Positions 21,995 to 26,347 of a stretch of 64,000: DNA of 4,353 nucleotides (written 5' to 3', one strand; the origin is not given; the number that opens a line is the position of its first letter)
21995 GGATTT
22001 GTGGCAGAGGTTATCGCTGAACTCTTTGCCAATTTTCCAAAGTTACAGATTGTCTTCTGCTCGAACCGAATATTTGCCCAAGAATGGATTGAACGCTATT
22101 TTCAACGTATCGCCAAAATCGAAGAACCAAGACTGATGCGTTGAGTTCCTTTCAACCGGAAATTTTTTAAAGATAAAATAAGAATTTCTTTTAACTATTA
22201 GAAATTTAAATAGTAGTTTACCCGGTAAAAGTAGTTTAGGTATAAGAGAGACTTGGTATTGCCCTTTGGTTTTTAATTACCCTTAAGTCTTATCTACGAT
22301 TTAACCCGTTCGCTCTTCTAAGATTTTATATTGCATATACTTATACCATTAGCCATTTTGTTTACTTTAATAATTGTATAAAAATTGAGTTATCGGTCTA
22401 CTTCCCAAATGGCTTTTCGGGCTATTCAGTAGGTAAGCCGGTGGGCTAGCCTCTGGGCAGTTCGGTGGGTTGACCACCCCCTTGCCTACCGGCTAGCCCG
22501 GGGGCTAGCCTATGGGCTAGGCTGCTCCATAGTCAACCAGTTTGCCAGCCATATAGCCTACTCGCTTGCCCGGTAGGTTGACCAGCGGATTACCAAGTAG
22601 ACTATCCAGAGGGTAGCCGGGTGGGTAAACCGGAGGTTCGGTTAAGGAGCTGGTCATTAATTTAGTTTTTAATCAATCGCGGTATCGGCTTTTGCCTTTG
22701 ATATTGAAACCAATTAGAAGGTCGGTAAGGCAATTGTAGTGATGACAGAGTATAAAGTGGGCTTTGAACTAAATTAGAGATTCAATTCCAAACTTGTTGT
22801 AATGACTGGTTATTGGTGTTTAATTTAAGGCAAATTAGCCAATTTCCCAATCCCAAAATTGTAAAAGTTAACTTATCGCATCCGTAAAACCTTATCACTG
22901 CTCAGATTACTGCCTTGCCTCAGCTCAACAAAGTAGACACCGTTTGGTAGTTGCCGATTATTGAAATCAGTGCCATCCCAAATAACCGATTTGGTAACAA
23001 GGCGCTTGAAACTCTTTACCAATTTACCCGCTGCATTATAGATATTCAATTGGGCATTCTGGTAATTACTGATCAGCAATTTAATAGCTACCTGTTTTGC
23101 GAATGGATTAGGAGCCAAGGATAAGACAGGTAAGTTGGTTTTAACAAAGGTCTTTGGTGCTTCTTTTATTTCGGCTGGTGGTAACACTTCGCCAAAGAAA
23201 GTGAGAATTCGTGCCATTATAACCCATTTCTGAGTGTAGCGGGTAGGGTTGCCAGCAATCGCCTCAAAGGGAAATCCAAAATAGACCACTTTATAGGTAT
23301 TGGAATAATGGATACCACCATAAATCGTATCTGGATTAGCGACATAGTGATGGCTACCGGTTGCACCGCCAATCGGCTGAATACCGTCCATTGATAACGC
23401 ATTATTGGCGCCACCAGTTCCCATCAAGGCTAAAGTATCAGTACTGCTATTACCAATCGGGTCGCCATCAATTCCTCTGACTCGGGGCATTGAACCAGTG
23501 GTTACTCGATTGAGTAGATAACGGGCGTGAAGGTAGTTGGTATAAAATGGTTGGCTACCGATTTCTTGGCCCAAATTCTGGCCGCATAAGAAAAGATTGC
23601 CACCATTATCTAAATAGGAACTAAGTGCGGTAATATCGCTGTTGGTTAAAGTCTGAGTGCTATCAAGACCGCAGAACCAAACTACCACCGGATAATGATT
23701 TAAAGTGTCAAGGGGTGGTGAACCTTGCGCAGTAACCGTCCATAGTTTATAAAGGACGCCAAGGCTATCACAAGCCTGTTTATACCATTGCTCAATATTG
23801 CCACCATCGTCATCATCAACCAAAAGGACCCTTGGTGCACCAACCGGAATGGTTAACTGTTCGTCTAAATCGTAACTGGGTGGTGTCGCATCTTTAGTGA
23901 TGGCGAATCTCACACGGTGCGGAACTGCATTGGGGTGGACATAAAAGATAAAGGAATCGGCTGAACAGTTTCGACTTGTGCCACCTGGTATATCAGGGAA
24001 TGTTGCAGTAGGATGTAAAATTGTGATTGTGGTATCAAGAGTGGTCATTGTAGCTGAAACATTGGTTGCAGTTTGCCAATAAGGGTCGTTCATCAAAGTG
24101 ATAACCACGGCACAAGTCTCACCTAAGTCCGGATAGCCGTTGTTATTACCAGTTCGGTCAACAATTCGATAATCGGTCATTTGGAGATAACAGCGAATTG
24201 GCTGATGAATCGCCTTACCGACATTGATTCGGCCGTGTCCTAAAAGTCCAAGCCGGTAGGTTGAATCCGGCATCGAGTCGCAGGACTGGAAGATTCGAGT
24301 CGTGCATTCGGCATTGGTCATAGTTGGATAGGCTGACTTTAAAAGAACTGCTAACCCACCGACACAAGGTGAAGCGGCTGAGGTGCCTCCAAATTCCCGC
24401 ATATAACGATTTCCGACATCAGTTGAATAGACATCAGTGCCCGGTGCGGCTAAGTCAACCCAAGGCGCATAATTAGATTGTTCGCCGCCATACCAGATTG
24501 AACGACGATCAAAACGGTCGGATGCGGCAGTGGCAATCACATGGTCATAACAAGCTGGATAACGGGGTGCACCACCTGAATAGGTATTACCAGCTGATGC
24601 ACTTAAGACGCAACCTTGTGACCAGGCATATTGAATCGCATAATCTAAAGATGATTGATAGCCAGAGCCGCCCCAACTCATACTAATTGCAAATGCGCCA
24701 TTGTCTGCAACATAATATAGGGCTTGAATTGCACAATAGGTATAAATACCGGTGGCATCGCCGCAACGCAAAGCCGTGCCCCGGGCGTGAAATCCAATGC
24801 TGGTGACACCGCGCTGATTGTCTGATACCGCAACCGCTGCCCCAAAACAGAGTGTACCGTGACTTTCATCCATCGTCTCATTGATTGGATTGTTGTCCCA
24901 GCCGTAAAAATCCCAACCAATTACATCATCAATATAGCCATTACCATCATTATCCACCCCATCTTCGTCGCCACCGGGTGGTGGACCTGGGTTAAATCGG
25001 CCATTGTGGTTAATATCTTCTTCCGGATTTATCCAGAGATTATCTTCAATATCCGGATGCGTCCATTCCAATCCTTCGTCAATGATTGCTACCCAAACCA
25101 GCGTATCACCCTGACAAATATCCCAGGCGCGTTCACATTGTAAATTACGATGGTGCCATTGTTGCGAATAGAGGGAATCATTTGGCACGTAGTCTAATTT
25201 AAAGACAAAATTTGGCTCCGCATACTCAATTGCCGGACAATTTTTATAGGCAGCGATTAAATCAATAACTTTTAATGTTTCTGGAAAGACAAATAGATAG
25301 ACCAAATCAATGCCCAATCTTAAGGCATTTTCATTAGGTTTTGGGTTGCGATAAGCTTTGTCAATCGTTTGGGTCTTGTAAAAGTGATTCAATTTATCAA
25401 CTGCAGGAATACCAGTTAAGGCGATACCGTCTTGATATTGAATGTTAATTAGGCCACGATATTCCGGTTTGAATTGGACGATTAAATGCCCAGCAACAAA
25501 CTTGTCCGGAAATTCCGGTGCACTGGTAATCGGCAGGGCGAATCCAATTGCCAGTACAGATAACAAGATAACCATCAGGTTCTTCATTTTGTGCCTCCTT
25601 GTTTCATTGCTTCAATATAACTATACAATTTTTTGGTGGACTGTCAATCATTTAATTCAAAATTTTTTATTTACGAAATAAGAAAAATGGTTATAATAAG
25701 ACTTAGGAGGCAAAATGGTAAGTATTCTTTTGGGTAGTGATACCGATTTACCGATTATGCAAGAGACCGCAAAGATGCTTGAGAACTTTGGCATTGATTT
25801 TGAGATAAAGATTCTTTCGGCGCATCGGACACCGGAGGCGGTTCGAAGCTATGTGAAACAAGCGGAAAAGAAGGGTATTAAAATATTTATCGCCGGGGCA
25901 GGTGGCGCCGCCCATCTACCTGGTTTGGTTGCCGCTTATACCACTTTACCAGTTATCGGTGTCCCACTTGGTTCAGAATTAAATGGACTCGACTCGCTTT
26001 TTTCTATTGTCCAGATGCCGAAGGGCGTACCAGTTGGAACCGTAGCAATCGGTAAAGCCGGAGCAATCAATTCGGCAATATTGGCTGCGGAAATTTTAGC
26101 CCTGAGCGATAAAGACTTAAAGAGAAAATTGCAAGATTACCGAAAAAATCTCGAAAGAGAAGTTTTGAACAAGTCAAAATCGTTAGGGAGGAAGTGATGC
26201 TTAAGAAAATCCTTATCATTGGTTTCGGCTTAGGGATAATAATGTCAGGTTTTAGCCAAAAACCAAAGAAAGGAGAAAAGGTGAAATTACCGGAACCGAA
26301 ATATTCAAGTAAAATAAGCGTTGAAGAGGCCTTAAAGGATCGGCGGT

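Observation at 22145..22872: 730-bp ORF-free gap between convergent genes carrying a GC-rich array with 12-bp periodicity and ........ palindromes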

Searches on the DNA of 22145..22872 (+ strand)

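Call 28: search_rna_families(source=window, start=22145, end=22872, threshold=evalue, max_evalue=10)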
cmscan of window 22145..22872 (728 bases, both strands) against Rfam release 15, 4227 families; matches with E-value up to 10: 9.
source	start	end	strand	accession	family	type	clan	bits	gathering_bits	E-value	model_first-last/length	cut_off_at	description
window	22344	22432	+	RF01480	rli52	Cis-reg;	-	19.9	70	2.6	1-95/95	no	Listeria sRNA rli52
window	22419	22499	+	RF00983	mir-662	Gene; miRNA;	-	19.7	88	0.87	1-82/82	no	mir-662 microRNA precursor family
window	22444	22510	+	RF03293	mir-4672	Gene; miRNA;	-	19.4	98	0.61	1-81/81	no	mir-4672 microRNA precursor family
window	22523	22546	-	RF01097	RF_site8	Cis-reg; frameshift_element;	-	16.9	43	2.8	1-52/52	no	Gag/pro ribosomal frameshift site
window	22478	22523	+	RF03372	mir-5918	Gene; miRNA;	-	16.7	69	4.1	1-85/85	no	mir-5918 microRNA precursor family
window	22418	22500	-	RF03372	mir-5918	Gene; miRNA;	-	15.9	69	6.7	5-81/85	no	mir-5918 microRNA precursor family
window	22189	22249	+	RF00275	SNORD56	Gene; snRNA; snoRNA; CD-box;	-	15.6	36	4.1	1-71/71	no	Small nucleolar RNA SNORD56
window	22466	22517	+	RF00457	IRES_mnt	Cis-reg; IRES;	-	12.1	100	1.5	101-158/203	no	Mnt IRES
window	22489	22872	+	RF01946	KCNQ1OT1_1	Gene; lncRNA;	-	6.9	70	2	1-379/464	3'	KCNQ1 overlapping transcript 1 conserved region 1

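Call 92: search_dna_similar(query=window:22385-22665:+, collection=plasmids, mode=distant, max_evalue=0.001, max_rows=10)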
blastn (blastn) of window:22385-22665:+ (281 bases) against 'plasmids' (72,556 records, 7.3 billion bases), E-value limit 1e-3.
No match.

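Call 93: search_dna_similar(query=window:22385-22665:+, collection=phages, mode=distant, max_evalue=0.001, max_rows=10)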
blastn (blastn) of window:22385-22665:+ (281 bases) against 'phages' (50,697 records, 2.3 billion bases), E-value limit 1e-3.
No match.

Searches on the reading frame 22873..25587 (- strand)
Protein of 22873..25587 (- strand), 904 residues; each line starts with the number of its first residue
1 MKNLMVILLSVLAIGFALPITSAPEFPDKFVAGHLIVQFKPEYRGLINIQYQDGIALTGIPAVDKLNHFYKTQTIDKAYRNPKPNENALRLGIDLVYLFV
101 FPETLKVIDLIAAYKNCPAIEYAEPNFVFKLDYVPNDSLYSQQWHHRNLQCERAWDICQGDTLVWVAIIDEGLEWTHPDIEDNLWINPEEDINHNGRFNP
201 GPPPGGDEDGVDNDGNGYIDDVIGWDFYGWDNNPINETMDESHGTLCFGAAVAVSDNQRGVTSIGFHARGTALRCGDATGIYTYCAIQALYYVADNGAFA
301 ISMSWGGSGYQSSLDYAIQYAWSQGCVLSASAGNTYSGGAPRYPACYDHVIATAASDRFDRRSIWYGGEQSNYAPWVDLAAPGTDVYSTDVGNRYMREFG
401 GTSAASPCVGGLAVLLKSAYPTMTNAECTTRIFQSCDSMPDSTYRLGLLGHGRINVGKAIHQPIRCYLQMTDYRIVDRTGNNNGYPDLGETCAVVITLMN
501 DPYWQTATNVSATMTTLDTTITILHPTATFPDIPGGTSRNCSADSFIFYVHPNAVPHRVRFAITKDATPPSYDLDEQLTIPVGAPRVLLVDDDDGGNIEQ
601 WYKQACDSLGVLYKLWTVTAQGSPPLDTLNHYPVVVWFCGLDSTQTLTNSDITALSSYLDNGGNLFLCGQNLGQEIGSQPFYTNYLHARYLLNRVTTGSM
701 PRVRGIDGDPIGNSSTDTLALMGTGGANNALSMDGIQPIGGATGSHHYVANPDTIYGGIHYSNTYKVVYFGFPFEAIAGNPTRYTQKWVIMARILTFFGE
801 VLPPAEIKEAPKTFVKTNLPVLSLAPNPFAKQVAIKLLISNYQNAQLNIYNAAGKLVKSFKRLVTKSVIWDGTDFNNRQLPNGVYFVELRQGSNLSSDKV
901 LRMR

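Call 12: find_encoding_contigs(protein=window:22873-25587:-, flank=10000, max_places=10)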
Protein window:22873-25587:- (904 aa): 2 contigs read that carry it; 2 places shown.
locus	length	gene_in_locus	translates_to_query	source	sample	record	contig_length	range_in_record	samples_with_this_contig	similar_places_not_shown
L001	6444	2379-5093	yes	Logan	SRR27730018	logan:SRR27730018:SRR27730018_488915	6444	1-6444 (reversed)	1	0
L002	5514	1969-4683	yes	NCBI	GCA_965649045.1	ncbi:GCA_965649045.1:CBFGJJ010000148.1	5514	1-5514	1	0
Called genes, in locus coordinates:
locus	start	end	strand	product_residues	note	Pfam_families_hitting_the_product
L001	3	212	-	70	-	?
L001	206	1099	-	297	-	PF01259:SAICAR_synt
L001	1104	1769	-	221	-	PF00881:Nitroreductase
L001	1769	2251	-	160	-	PF00731:AIRC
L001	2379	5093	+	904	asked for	PF00082:Peptidase_S8, PF13585:CHU_C (weak), PF13860:FlgD_ig (faint), PF18962:Por_Secre_tail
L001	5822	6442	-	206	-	?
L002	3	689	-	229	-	?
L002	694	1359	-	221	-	PF00881:Nitroreductase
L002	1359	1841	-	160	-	PF00731:AIRC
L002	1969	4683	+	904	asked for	PF00082:Peptidase_S8, PF13585:CHU_C (weak), PF13860:FlgD_ig (faint), PF18962:Por_Secre_tail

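Call 13: search_protein_families(library=pfam, proteins=[window:22873-25587:-])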
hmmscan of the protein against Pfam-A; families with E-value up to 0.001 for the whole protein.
window:22873-25587:- (904 aa): 5 families
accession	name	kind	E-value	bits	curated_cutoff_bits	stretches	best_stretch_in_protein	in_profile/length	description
PF00082.27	Peptidase_S8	-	9e-35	120.8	21.8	1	164-436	4-273/288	Subtilase family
PF18962.6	Por_Secre_tail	-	2.2e-08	34.7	27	1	826-900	3-73/75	Secretion system C-terminal sorting domain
PF16361.10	Peptidase_S8_N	-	1.6e-06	29.1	30.5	1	33-132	1-102/142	N-terminal of Subtilase family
PF13585.12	CHU_C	-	4.3e-06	27.2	27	1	839-890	23-71/86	CHU_C Type IX secretion signal domain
PF13860.13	FlgD_ig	-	2.3e-05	24.7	27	1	839-890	19-74/79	FlgD Ig-like domain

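Call 48: find_homologous_proteins(query=window:22873-25587:-, max_evalue=1e-80)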
Query window:22873-25587:- (904 aa): 69 proteins with E <= 1e-80 among 8000 candidates.
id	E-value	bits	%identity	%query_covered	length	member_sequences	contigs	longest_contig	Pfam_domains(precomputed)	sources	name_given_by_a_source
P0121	0.0e+0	2118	99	100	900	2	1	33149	PF13585.13,PF18962.8,PF00082.28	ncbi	ncbi:MAG: S8 family serine peptidase [candidate division WOR-3 bacterium]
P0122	0.0e+0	1873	86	100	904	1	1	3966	PF13585.13,PF18962.8,PF00082.28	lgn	-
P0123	0.0e+0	1748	80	100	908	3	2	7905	PF18962.8,PF00082.28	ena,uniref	uniref:T9SS type A sorting domain-containing protein n=1 Tax=candidate division WOR-3 bacterium TaxI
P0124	0.0e+0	1632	75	100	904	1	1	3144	PF00082.28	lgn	-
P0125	0.0e+0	1584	73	100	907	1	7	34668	PF18962.8,PF13860.13,PF00082.28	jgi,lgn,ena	jgi:hypothetical protein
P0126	0.0e+0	1567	73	100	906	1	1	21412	PF18962.8,PF00082.28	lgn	-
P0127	0.0e+0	1563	72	100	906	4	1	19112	PF18962.8,PF00082.28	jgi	jgi:hypothetical protein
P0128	0.0e+0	1064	55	96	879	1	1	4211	PF00082.28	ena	-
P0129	0.0e+0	1061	56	96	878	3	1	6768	PF18962.8,PF00082.28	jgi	jgi:hypothetical protein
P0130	0.0e+0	1057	52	100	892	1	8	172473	PF00082.28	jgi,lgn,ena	jgi:subtilisin family serine protease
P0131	0.0e+0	1054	54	100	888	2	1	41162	PF18962.8,PF13860.13,PF00082.28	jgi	jgi:subtilisin family serine protease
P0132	0.0e+0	1046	54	96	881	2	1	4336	PF18962.8,PF00082.28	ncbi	-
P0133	0.0e+0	1044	55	95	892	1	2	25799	PF13860.13,PF00082.28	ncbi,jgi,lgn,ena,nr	ncbi:MAG: S8 family serine peptidase [candidate division WOR-3 bacterium]|nr:S8 family serine peptid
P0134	0.0e+0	1037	53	99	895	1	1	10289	PF13860.13,PF00082.28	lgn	-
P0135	0.0e+0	1031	52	100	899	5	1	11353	PF18962.8,PF13860.13,PF00082.28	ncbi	-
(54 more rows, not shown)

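Call 49: find_encoding_contigs(protein=P0122, flank=10000, max_places=2)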
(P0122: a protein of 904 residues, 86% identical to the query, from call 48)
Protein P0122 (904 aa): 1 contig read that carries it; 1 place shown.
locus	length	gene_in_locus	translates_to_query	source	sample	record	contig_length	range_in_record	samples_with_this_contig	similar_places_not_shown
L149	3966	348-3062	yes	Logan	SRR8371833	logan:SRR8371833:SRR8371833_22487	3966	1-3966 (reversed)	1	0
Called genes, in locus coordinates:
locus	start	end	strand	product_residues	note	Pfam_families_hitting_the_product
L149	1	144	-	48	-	?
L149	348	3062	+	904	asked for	PF13585:CHU_C (faint), PF00082:Peptidase_S8, PF18962:Por_Secre_tail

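Call 50: find_encoding_contigs(protein=P0123, flank=10000, max_places=2)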
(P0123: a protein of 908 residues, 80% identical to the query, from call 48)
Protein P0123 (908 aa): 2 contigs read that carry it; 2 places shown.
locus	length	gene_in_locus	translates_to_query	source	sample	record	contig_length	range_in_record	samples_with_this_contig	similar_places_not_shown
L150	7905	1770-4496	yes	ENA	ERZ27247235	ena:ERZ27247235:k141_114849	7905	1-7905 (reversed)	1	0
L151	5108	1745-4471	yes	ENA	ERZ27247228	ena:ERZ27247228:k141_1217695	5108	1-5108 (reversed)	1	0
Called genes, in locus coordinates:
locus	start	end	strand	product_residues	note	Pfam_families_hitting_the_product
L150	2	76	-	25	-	?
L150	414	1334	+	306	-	PF01609:DDE_Tnp_1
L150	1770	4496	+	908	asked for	PF00082:Peptidase_S8, PF18962:Por_Secre_tail (weak)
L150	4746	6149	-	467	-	PF00749:tRNA-synt_1c, PF19269:Anticodon_2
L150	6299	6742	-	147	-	PF05635:23S_rRNA_IVP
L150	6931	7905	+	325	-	?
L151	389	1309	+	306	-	PF01609:DDE_Tnp_1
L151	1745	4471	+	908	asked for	PF00082:Peptidase_S8, PF18962:Por_Secre_tail (weak)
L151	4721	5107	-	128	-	?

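Call 51: find_encoding_contigs(protein=P0125, flank=10000, max_places=2)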
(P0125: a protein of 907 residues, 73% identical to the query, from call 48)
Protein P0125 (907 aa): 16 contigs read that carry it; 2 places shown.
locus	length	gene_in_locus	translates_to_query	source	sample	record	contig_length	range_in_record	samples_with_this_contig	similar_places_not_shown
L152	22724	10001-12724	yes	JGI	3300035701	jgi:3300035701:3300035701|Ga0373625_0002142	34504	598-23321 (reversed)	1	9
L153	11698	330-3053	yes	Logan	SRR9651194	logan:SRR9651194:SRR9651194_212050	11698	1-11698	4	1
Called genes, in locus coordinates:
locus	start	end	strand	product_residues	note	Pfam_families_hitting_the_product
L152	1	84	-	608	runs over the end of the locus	PF13941:MutL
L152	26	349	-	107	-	-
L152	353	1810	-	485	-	PF02347:GDC-P (weak), PF00266:Aminotran_5 (weak), PF21478:GcvP2_C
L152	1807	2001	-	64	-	PF20095:DUF6485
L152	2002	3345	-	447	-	PF02347:GDC-P, PF00266:Aminotran_5 (weak)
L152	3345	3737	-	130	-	PF01597:GCV_H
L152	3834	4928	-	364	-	PF01571:GCV_T, PF08669:GCV_T_C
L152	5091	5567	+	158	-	PF00383:dCMP_cyt_deam_1, PF14437:MafB19-deam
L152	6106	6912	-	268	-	-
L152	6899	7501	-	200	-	-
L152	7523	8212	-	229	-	-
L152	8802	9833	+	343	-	PF13560:HTH_31 (weak), PF01381:HTH_3, PF12844:HTH_19 (faint)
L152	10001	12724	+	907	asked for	PF00082:Peptidase_S8, PF13860:FlgD_ig (weak), PF18962:Por_Secre_tail (weak)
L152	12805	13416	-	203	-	PF01066:CDP-OH_P_transf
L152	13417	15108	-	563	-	PF02463:SMC_N, PF13175:AAA_15, PF13476:AAA_23, PF13304:AAA_21 (faint)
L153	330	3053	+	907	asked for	PF00082:Peptidase_S8, PF13860:FlgD_ig (weak), PF18962:Por_Secre_tail (weak)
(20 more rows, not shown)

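Call 52: find_encoding_contigs(protein=P0126, flank=10000, max_places=2)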
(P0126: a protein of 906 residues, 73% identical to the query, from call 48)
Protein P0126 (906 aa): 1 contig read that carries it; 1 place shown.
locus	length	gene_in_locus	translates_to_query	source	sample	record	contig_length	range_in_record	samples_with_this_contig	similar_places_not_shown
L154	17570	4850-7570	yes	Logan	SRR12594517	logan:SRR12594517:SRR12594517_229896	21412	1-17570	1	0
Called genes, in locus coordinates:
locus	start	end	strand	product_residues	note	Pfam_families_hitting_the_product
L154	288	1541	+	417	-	-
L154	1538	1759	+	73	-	-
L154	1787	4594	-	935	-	PF01364:Peptidase_C25, PF13860:FlgD_ig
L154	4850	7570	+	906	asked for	PF00082:Peptidase_S8, PF18962:Por_Secre_tail (weak)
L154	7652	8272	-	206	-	PF01066:CDP-OH_P_transf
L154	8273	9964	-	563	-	PF02463:SMC_N, PF13175:AAA_15 (weak), PF13476:AAA_23 (faint), PF13304:AAA_21 (faint)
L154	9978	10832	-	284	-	PF01513:NAD_kinase, PF20143:NAD_kinase_C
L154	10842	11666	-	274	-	PF17827:PrmC_N, PF00891:Methyltransf_2 (weak), PF05175:MTS, PF06325:PrmA, PF12847:Methyltransf_18 (weak), PF09445:Methyltransf_15, PF13847:Methyltransf_31, PF13649:Methyltransf_25, +3 more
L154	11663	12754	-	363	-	PF16326:ABC_tran_CTD (weak), PF03462:PCRF, PF00472:RF-1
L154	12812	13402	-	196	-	PF13103:TonB_2, PF03544:TonB_C (weak)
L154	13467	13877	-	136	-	PF02472:ExbD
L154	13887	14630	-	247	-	PF01618:MotA_ExbB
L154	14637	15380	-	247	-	PF13525:YfiO, PF00515:TPR_1 (faint), PF07719:TPR_2 (faint), PF13428:TPR_14 (faint), PF13174:TPR_6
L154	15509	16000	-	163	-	PF00691:OmpA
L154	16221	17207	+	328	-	PF00586:AIRS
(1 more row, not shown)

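Call 82: find_encoding_contigs(protein=P0121, flank=10000, max_places=2)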
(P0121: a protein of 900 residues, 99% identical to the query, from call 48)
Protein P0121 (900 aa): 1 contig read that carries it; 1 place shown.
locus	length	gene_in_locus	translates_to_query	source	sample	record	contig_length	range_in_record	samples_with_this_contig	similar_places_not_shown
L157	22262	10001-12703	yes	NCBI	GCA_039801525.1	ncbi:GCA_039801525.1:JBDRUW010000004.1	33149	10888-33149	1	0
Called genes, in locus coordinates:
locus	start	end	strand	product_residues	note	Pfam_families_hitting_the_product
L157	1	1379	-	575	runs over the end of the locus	PF18962:Por_Secre_tail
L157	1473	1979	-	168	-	PF25919:BSH_CusB (faint), PF25984:BSH_YknX (faint), PF25973:BSH_CzcB (faint), PF00364:Biotin_lipoyl, PF25917:BSH_RND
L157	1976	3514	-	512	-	PF00682:HMGL-like, PF02436:PYC_OADA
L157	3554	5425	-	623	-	PF00682:HMGL-like, PF02436:PYC_OADA, PF00364:Biotin_lipoyl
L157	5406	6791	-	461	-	PF01225:Mur_ligase, PF08245:Mur_ligase_M, PF02875:Mur_ligase_C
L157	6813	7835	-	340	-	PF02547:Queuosine_synth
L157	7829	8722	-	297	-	PF01259:SAICAR_synt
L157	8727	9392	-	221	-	PF14512:TM1586_NiRdase (faint), PF00881:Nitroreductase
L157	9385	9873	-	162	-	PF00731:AIRC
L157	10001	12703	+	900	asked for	PF00082:Peptidase_S8, PF13585:CHU_C (weak), PF18962:Por_Secre_tail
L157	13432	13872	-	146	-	PF02732:ERCC4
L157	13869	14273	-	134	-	-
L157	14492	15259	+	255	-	PF00378:ECH_1, PF16113:ECH_2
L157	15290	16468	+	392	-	PF00108:Thiolase_N, PF02803:Thiolase_C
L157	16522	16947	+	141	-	PF02367:TsaE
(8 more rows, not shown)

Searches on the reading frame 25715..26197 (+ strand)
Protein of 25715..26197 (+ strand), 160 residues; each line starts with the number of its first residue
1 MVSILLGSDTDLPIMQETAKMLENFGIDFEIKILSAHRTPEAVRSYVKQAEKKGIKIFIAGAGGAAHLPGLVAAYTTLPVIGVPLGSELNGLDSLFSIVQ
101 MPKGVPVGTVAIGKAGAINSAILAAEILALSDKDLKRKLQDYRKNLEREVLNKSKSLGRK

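Call 13: search_protein_families(library=pfam, proteins=[window:25715-26197:+])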
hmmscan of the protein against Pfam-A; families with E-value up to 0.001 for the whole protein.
window:25715-26197:+ (160 aa): 2 families
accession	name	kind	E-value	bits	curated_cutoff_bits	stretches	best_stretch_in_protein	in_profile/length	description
PF00731.26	AIRC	-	1.4e-61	206.8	30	1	2-148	2-147/148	AIR carboxylase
PF13685.12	Fe-ADH_2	-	0.00052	20.5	28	1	2-99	22-120/149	Iron-containing alcohol dehydrogenase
